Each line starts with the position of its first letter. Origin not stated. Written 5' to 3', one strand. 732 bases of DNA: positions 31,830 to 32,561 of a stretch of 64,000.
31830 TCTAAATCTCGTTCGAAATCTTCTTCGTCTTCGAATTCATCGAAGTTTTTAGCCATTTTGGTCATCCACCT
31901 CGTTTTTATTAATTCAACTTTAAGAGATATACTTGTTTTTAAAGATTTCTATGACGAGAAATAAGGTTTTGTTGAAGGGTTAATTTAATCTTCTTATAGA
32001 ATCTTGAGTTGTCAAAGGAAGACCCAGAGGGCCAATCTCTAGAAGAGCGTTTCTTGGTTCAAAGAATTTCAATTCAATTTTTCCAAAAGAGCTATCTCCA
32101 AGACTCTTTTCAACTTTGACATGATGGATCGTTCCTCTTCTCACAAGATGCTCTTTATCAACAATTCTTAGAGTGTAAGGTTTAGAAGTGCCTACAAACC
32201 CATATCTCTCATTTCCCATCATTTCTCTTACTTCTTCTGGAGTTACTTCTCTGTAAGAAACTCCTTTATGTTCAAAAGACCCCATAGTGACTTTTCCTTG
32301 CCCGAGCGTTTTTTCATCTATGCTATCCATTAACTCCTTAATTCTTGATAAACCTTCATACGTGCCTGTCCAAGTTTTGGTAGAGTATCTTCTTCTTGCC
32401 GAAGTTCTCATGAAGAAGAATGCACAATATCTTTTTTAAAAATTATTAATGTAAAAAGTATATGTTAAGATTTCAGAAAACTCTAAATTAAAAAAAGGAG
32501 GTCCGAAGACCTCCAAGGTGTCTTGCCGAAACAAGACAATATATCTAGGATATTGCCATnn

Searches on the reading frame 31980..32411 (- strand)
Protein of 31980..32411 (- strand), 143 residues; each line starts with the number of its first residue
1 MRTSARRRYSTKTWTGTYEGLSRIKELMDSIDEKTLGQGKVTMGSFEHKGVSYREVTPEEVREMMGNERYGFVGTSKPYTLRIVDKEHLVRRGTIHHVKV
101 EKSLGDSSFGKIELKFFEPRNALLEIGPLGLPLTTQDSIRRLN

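Call 7: find_encoding_contigs(protein=window:31980-32411:-, flank=10000, max_places=10)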
Protein window:31980-32411:- (143 aa): no gene with exactly this product is on record in the collection.

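Call 8: search_protein_families(library=pfam, proteins=[window:31980-32411:-], max_evalue=0.01)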
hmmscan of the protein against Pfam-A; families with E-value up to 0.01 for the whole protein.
window:31980-32411:- (143 aa): 0 families
